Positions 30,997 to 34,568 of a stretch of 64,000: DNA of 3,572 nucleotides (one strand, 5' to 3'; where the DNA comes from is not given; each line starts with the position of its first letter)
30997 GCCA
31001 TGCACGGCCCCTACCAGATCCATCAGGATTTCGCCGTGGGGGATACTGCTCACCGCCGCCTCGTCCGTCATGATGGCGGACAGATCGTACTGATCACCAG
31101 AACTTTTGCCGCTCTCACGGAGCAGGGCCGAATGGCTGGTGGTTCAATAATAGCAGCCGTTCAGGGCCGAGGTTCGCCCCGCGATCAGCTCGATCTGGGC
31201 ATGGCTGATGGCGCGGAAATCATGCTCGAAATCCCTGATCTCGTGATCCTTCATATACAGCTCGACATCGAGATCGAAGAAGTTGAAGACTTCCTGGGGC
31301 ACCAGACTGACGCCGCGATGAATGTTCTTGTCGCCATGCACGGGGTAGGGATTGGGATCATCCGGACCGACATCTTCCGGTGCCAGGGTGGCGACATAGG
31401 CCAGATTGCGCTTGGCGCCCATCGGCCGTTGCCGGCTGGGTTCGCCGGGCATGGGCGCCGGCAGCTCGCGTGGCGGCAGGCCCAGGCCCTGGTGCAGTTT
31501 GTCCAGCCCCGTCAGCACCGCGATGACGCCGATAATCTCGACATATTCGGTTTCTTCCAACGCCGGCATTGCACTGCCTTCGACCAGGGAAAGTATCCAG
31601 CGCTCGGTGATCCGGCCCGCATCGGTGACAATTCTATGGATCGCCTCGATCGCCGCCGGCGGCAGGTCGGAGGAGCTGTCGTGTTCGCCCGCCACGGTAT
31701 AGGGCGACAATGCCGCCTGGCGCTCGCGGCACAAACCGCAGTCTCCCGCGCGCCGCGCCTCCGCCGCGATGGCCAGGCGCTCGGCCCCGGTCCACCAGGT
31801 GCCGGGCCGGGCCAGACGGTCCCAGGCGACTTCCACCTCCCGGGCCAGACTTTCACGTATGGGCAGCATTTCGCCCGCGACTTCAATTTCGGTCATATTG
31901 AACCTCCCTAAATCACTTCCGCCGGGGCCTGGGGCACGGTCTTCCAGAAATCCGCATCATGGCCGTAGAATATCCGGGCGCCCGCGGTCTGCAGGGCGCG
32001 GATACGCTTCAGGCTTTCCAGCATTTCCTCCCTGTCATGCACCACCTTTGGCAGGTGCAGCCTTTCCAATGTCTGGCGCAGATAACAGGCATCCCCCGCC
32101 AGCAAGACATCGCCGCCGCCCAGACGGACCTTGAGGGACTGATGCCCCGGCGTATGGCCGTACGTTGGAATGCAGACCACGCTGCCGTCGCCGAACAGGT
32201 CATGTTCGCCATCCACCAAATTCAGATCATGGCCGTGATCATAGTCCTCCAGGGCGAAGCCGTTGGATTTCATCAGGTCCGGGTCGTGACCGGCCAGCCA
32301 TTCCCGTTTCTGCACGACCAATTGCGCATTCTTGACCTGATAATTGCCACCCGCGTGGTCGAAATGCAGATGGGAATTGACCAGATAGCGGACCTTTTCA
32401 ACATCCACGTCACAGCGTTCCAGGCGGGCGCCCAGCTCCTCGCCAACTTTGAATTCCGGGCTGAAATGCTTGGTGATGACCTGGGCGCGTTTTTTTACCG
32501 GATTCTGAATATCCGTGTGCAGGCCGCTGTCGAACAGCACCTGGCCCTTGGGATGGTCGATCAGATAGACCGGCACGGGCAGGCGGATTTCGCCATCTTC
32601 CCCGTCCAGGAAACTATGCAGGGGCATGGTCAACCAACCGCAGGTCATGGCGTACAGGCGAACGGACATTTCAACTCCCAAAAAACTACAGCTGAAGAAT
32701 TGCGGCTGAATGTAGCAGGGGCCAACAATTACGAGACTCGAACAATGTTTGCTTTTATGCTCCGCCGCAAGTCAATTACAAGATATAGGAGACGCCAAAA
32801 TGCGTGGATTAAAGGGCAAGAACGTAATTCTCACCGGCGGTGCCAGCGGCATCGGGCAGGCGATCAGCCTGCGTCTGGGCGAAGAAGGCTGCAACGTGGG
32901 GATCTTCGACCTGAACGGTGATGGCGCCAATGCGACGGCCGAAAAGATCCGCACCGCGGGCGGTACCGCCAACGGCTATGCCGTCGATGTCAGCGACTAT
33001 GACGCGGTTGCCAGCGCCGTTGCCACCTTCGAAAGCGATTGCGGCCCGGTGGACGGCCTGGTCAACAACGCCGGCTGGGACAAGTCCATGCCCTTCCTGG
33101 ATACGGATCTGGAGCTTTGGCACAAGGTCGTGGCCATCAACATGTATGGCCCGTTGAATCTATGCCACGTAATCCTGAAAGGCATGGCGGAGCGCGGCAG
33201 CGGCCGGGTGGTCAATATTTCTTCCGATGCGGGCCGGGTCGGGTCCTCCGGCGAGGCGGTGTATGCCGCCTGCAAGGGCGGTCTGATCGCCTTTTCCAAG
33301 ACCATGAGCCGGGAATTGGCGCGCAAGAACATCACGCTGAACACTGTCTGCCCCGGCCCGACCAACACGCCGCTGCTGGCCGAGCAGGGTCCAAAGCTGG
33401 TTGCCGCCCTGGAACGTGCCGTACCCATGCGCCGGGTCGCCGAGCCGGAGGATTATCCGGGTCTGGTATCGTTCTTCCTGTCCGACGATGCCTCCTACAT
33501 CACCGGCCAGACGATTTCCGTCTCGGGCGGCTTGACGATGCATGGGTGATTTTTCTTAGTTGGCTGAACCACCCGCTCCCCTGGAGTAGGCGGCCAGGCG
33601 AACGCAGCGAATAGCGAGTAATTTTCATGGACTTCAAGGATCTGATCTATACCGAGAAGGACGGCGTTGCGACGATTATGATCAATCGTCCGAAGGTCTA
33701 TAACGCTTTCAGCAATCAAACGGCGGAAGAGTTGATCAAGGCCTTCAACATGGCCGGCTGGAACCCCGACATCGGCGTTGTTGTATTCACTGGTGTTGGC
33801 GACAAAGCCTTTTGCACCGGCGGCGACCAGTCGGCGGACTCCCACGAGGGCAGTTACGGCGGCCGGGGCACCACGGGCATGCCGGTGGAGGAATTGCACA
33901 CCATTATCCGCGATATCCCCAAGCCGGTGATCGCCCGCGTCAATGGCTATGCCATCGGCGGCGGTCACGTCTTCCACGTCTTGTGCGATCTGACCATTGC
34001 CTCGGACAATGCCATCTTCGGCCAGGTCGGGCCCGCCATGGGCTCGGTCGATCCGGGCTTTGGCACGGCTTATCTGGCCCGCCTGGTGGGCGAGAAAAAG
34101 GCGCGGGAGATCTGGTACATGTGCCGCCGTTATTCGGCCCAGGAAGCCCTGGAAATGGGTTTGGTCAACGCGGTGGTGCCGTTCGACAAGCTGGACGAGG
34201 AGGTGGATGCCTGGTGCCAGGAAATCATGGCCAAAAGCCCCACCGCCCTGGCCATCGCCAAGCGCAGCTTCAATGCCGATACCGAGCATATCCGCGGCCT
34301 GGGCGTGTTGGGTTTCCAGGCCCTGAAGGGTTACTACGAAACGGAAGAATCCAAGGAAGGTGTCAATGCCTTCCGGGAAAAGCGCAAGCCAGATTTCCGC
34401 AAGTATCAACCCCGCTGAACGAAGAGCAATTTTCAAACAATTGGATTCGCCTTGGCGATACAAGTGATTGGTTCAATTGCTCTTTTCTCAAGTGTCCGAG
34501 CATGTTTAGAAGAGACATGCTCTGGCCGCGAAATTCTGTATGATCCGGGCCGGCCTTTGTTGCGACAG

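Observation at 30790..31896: Candidate selenoprotein: AhpD/CMD-family gene with in-frame UGA at the C-x-x-[C/U]-x-x-x-H active-site position, plus a SECIS-like hairpin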

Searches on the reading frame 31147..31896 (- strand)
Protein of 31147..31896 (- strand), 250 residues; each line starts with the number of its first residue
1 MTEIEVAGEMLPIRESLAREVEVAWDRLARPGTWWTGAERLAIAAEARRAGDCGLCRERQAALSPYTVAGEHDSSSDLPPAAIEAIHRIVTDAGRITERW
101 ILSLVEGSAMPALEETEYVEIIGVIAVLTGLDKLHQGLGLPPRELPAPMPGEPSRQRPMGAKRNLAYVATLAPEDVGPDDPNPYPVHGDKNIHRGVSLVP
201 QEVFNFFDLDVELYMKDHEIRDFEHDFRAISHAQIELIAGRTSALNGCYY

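Call 58: search_protein_representatives(protein=window:31147-31896:-)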
Query: 250 residues. Proteins with E-value up to 0.001 (for the whole library): 993; up to 1e-10: 642; up to 1e-30: 175. The best 150 are listed.
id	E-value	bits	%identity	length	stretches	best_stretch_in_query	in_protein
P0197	8.4e-74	264.3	51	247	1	13-250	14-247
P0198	4.7e-68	245.5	49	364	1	10-250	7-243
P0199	1.2e-66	240.9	51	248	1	12-250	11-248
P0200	1.7e-66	240.3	51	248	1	11-250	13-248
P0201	3.9e-65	235.9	49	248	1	2-250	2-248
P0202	9.9e-63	228.0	47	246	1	8-250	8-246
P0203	1.3e-59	217.8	43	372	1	10-250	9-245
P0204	4.5e-58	212.8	45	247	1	9-250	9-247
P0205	6.2e-58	212.3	46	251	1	10-250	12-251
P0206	1.0e-56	208.3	44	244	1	11-250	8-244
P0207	1.8e-56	207.5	46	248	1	3-250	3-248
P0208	4.7e-55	202.9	46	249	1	12-250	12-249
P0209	2.0e-54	200.8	45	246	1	12-250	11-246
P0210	4.2e-54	199.7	42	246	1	2-250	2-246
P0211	1.3e-53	198.2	43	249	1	3-250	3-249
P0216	5.5e-51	189.5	46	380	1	1-250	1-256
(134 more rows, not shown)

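Call 62: find_homologous_proteins(query=P0216)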
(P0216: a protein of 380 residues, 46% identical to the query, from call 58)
Query P0216 (380 aa): 317 proteins with E <= 0.001 among 8000 candidates; the best 120 are listed.
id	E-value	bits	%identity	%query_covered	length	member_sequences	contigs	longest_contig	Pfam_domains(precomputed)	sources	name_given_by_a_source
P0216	3.8e-251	850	100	100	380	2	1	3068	-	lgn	-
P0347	1.7e-77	279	50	67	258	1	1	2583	-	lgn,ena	-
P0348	9.1e-77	277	53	65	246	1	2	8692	-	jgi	jgi:hypothetical protein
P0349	1.5e-64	236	49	67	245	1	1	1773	-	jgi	jgi:hypothetical protein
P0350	1.9e-64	236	48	67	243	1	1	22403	-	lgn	-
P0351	1.6e-63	233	49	67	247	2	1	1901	-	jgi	-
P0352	1.7e-63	233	48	67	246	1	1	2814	-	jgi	jgi:alkylhydroperoxidase family enzyme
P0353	5.5e-63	231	50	66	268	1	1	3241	-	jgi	jgi:hypothetical protein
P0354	8.0e-63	231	49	67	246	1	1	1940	-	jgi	jgi:hypothetical protein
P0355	2.1e-62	229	47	67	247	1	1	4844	-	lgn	-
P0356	4.3e-62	228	47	67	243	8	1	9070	-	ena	-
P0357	5.7e-62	228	46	67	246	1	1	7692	-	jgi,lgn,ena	-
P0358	6.7e-62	228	45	67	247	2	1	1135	-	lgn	-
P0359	7.2e-62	228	47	67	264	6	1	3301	-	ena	-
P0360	7.5e-62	228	48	67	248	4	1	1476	-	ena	-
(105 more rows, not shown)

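Call 76: predict_structure(alignment_id=A4)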
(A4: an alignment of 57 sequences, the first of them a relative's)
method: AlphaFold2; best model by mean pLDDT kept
length: 380 residues; sequences in the alignment: 57
mean_pLDDT: 77.6   pTM: 0.80
mean pLDDT of the five models: 77.6, 75.3, 74.1, 66.9, 65.5
residues with pLDDT >= 90: 146; 70-90: 116; 50-70: 59; < 50: 59
segments of 3 or more residues with pLDDT < 50: 1-3, 172-174, 176-208, 219-224, 372-380
pLDDT, mean of each block of 10 residues (from residue 1): 50 85 92 96 98 93 83 97 95 80 94 91 93 94 97 80 70 46 40 39 46 52 50 76 90 81 81 79 74 92 93 96 93 91 77 60 64 41
secondary structure, 60 per line:
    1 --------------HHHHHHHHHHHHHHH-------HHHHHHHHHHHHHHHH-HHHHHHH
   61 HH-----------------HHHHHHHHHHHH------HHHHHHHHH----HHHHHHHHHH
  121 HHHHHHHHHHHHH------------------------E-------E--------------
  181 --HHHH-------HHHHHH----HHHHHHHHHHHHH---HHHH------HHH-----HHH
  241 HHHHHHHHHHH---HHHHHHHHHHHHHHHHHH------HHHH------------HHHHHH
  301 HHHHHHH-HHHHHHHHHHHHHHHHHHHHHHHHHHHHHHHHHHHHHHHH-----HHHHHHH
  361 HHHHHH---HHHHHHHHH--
elements in order: H15-29 H37-52 H54-62 H80-91 H98-106 H111-133 H183-186 H194-199 H204-216 H220-223 H238-251 H255-272 H279-282 H295-307 H309-348 H354-366 H370-378

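Call 78: fold_search(model_id=the predicted structure, library=pdb)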
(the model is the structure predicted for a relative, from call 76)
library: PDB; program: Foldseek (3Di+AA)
matches with E <= 10: 86; with E <= 0.001: 0
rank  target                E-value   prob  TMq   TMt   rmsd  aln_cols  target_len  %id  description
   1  6k40_A                2.1e-02  1.00  0.28  0.54   6.8       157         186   20  Crystal structure of alkyl hydroperoxide reductase from D. radiodurans R1 (released 2020-05-27)
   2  3c1l_E                2.5e-02  1.00  0.28  0.55   6.4       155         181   23  Crystal structure of an antioxidant defense protein (mlr4105) from mesorhizobium loti maff303099 at 2.00 A resolution (released 2008-02-05)
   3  3c1l_D                3.0e-02  1.00  0.28  0.55   6.1       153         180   24  Crystal structure of an antioxidant defense protein (mlr4105) from mesorhizobium loti maff303099 at 2.00 A resolution (released 2008-02-05)
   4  6k40_B                3.4e-02  1.00  0.26  0.50   7.1       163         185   21  Crystal structure of alkyl hydroperoxide reductase from D. radiodurans R1 (released 2020-05-27)
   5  2prr_C                3.7e-02  1.00  0.28  0.53   6.7       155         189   21  Crystal structure of alkylhydroperoxidase AhpD core: uncharacterized peroxidase-related protein (YP_296737.1) from Ral (released 2007-05-29)
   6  3c1l_G                4.9e-02  1.00  0.28  0.54   6.4       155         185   23  Crystal structure of an antioxidant defense protein (mlr4105) from mesorhizobium loti maff303099 at 2.00 A resolution (released 2008-02-05)
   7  2prr_A                4.9e-02  1.00  0.27  0.50   7.1       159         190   22  Crystal structure of alkylhydroperoxidase AhpD core: uncharacterized peroxidase-related protein (YP_296737.1) from Ral (released 2007-05-29)
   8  2prr_D                5.4e-02  1.00  0.27  0.51   6.9       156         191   22  Crystal structure of alkylhydroperoxidase AhpD core: uncharacterized peroxidase-related protein (YP_296737.1) from Ral (released 2007-05-29)
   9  2pfx_A                7.5e-02  1.00  0.27  0.51   7.4       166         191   21  Crystal structure of uncharacterized peroxidase-related protein (YP_614459.1) from Silicibacter sp. TM1040 at 1.70 A r (released 2007-04-17)
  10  3c1l_H                8.6e-02  1.00  0.28  0.55   6.4       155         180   23  Crystal structure of an antioxidant defense protein (mlr4105) from mesorhizobium loti maff303099 at 2.00 A resolution (released 2008-02-05)
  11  2prr_J                1.5e-01  1.00  0.27  0.52   7.1       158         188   22  Crystal structure of alkylhydroperoxidase AhpD core: uncharacterized peroxidase-related protein (YP_296737.1) from Ral (released 2007-05-29)
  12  2gmy_B                1.7e-01  1.00  0.27  0.64   5.1       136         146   23  Crystal Structure of a Protein of Unknown Function ATU0492 from Agrobacterium tumefaciens, Putative Antioxidant Defenc (released 2006-05-09)
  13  6ohi_B                2.1e-01  0.99  0.28  0.53   6.6       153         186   20  Crystal Structure of the Debrominase Bmp8 (Apo) (released 2019-05-29)
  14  2gmy_C                2.2e-01  1.00  0.27  0.64   5.1       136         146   23  Crystal Structure of a Protein of Unknown Function ATU0492 from Agrobacterium tumefaciens, Putative Antioxidant Defenc (released 2006-05-09)
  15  3lvy_B                2.4e-01  0.97  0.26  0.49   9.0       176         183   18  Crystal Structure of Carboxymuconolactone Decarboxylase Family Protein SMU.961 from Streptococcus mutans (released 2010-03-09)
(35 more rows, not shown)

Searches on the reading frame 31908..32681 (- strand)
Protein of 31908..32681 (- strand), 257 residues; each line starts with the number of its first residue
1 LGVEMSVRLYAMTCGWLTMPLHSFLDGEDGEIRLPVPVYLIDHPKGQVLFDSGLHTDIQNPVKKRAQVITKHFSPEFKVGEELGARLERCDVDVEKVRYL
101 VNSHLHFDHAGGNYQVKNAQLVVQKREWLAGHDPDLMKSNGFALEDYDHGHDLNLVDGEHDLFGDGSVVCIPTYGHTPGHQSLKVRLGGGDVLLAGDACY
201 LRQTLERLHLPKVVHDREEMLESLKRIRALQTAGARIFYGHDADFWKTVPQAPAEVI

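Call 37: search_protein_families(library=ncbifam, proteins=[window:31908-32681:-], max_evalue=0.00001)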
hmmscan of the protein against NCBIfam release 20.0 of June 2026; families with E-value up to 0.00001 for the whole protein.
window:31908-32681:- (257 aa): 14 families
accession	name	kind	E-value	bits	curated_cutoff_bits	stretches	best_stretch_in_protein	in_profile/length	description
NF045700.1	AHLLactAttM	equivalog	3.7e-49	167.6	390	1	7-253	2-257/257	AttM family quorum-quenching N-acyl homoserine lactonase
NF045699.1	AHLLactAiiA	equivalog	1.8e-33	115.8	375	1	30-253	27-248/251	quorum-quenching N-acyl homoserine lactonase AiiA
NF047925.1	pyridox_lacton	equivalog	2.3e-28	99.7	325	1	27-252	26-263/268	4-pyridoxolactonase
NF047976.1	lactonase_AhlS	equivalog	2.2e-22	79.5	475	1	32-249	39-267/276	AhlS family quorum-quenching N-acyl homoserine lactonase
NF033105.1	bla_subclass_B3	equivalog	3.5e-11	42.9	240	1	85-185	50-155/257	subclass B3 metallo-beta-lactamase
NF000405.1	HARLDQ_not_B3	exception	2.6e-08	33.8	350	1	84-228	66-216/267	HARLDQ motif MBL-fold protein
NF012229.1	bla_class_B_core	domain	1.1e-07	32.1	100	1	93-182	51-135/139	metallo-beta-lactamase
NF047919.1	lactonase_YtnP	equivalog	1.2e-07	31.2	425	1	28-189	39-200/274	YtnP family quorum-quenching lactonase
NF000459.2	blaSPG-1_fam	exception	2.2e-07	30.3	550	1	85-231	78-224/285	SPG-1 family subclass B3 metallo-beta-lactamase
NF047339.1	blaCSR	exception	9.6e-07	28.3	600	1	89-199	93-207/295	CSR family subclass B3 metallo-beta-lactamase-like protein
NF047979.1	lactonase_AidB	equivalog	1.3e-06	27.9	360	0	170-232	178-240/271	AidB family quorum-quenching N-acyl homoserine lactonase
NF012140.0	blaBJP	exception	6.4e-06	25.2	600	0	90-187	87-188/294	BJP family subclass B3 metallo-beta-lactamase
NF000469.2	CAR_gen_B3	exception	6.5e-06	25.4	500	1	85-191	101-210/311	CAR family subclass B3 metallo-beta-lactamase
NF000427.2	blaCAU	exception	8.6e-06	25.2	500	0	78-176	47-149/262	CAU/MBL1b family subclass B3 metallo-beta-lactamase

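Call 87: list_cluster_members(proteins=[P0001, window:31911-32681:-, window:29636-30565:-])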
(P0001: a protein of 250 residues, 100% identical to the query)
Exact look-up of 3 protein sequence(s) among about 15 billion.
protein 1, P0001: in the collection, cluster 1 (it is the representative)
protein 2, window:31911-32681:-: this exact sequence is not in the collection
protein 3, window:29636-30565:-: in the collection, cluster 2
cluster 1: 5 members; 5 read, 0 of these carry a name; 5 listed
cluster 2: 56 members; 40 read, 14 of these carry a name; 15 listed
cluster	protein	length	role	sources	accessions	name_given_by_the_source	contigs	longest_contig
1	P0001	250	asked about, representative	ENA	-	-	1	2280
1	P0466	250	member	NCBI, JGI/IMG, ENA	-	-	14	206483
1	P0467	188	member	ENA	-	-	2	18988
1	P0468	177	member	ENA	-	-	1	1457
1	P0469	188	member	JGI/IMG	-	-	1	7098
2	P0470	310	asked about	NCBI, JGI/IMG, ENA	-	-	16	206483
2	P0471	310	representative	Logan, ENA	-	-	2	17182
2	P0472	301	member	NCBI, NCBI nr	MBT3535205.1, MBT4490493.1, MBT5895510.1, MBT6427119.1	MAG: SDR family oxidoreductase [Rhodospirillaceae bacterium] | SDR family oxidoreductase [Rhodospirillaceae bacterium]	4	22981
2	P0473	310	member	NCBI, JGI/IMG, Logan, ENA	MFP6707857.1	MAG: SDR family NAD(P)-dependent oxidoreductase [Alphaproteobacteria bacterium]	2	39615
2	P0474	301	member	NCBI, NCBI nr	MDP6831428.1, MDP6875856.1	MAG: SDR family oxidoreductase [Alphaproteobacteria bacterium] | SDR family oxidoreductase [Alphaproteobacteria bacterium]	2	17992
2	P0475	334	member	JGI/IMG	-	NAD(P)-dependent dehydrogenase (short-subunit alcohol dehydrogenase family)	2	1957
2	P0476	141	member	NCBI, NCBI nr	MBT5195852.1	MAG: SDR family oxidoreductase, partial [Rhodospirillaceae bacterium] | SDR family oxidoreductase [Rhodospirillaceae bacterium]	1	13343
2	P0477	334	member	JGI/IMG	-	NAD(P)-dependent dehydrogenase (short-subunit alcohol dehydrogenase family)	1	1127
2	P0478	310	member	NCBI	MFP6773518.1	MAG: SDR family NAD(P)-dependent oxidoreductase [Alphaproteobacteria bacterium]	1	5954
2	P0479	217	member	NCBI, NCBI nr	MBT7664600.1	MAG: SDR family NAD(P)-dependent oxidoreductase, partial [Rhodospirillaceae bacterium] | SDR family NAD(P)-dependent oxidoreductase [Rhodospirillaceae bacterium]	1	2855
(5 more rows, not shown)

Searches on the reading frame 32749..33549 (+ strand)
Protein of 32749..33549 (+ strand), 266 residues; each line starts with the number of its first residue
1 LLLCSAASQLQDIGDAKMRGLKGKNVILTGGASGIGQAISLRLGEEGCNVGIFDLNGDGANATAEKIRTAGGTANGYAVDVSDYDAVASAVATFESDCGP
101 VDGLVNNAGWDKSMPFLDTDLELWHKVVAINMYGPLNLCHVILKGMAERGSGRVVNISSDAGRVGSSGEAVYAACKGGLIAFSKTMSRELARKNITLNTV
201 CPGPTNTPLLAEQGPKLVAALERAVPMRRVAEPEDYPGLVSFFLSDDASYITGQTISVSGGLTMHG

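Call 37: search_protein_families(library=ncbifam, proteins=[window:32749-33549:+], max_evalue=0.00001)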
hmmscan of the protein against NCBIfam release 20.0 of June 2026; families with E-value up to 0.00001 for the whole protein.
window:32749-33549:+ (266 aa): 223 families (the best 25 are shown)
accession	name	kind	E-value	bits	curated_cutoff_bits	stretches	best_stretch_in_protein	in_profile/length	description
TIGR03206.1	benzo_BadH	equivalog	2.3e-100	335.1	431.2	1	21-264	1-250/250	2-hydroxycyclohexanecarboxyl-CoA dehydrogenase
NF004198.0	PRK05653.1-3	equivalog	7.8e-63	212.2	296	1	19-264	3-248/248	3-oxoacyl-ACP reductase FabG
TIGR01830.1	3oxo_ACP_reduc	equivalog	2.5e-61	207.4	297.75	1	26-262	1-238/239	3-oxoacyl-[acyl-carrier-protein] reductase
NF009466.0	PRK12826.1-2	subfamily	7.9e-61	205.7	222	1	24-264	4-246/248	3-oxoacyl-ACP reductase FabG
NF005559.1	PRK07231.1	subfamily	1.3e-59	201.7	215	1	21-263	2-248/249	glucose 1-dehydrogenase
NF009464.0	PRK12824.1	subfamily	4.5e-58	196.8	269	1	25-265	4-245/245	3-oxoacyl-ACP reductase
NF004197.0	PRK05653.1-1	equivalog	1.8e-56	191.6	332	1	21-264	5-248/249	3-oxoacyl-ACP reductase FabG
TIGR01829.1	AcAcCoA_reduct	subfamily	3e-56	190.8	302.1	1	27-264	4-242/242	acetoacetyl-CoA reductase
NF004200.0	PRK05653.1-5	equivalog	1.2e-55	188.7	273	1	24-262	3-241/242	3-oxoacyl-ACP reductase FabG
TIGR01963.1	PHB_DH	subfamily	2.3e-53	181.1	307.05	1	24-265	2-255/255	3-hydroxybutyrate dehydrogenase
NF052558.1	MBtsdlDhBudC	equivalog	1.2e-51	175.7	270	1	22-263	2-242/250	meso-2,3-butanediol dehydrogenase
NF005853.0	PRK07774.1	equivalog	1.5e-51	175.2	303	1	21-264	4-248/250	SDR family oxidoreductase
NF009468.0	PRK12826.1-4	equivalog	6e-51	173.6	318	1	18-263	2-248/256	SDR family oxidoreductase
NF009093.0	PRK12429.1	subfamily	2e-50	171.5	258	1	21-264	3-258/259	3-hydroxybutyrate dehydrogenase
NF047923.1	pyridox_DH_SDR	equivalog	7.2e-50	169.8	325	1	22-263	2-241/243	pyridoxal 4-dehydrogenase, SDR-type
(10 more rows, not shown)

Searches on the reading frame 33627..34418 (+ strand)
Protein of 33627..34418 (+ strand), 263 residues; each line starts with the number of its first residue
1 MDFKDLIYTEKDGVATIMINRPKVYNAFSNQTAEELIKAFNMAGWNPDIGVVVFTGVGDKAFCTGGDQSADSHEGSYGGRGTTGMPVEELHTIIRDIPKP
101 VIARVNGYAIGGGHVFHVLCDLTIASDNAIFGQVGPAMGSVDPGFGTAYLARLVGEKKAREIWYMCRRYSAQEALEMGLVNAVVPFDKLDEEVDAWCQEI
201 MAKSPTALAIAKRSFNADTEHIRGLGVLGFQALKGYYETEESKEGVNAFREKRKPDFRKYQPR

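Call 37: search_protein_families(library=ncbifam, proteins=[window:33627-34418:+], max_evalue=0.00001)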
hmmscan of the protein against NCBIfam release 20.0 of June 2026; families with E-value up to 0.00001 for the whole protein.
window:33627-34418:+ (263 aa): 70 families (the best 25 are shown)
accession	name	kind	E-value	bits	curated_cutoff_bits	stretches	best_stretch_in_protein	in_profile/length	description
TIGR03210.1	badI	equivalog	4.2e-133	442.4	467.6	1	3-260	1-256/256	2-ketocyclohexanecarboxyl-CoA hydrolase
NF005637.0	PRK07396.1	equivalog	1.5e-106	355.8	380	1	2-261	11-270/273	1,4-dihydroxy-2-naphthoyl-CoA synthase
TIGR01929.1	menB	equivalog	1.1e-98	329.9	342.7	1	3-260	1-259/259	1,4-dihydroxy-2-naphthoyl-CoA synthase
NF006186.0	PRK08321.1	equivalog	6.6e-70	236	378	1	2-260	21-298/302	1,4-dihydroxy-2-naphthoyl-CoA synthase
NF004475.0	PRK05809.1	subfamily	2e-50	171.7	394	1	1-259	1-259/260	short-chain-enoyl-CoA hydratase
NF042430.2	EnCoAhydt_DpgD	equivalog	2.9e-46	158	400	1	8-258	1-256/258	enoyl-CoA-hydratase DpgD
NF005802.0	PRK07657.1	equivalog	4.9e-46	157.4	363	1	9-258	9-258/260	enoyl-CoA hydratase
NF006109.0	PRK08260.1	subfamily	1.6e-44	152.3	320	2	94-259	109-277/296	enoyl-CoA hydratase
NF005675.0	PRK07468.1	equivalog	1.7e-43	149.2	350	1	8-259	9-261/262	crotonase/enoyl-CoA hydratase family protein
NF004517.0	PRK05862.1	equivalog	2e-43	148.7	396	1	1-259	1-256/257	enoyl-CoA hydratase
NF051848.1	EnCoAHydtEchA19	equivalog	9e-42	143.4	400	1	11-259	7-257/258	enoyl-CoA hydratase EchA19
NF004781.0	PRK06127.1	subfamily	1.4e-40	139.7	291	1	5-258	12-267/269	enoyl-CoA hydratase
NF004796.0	PRK06144.1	subfamily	1e-38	133.3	272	1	4-258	8-260/262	enoyl-CoA hydratase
NF006008.0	PRK08139.1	equivalog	1.4e-38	133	313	1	8-259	15-265/266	enoyl-CoA hydratase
NF004857.0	PRK06210.1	equivalog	3e-38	131.8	341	1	3-258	7-273/275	enoyl-CoA hydratase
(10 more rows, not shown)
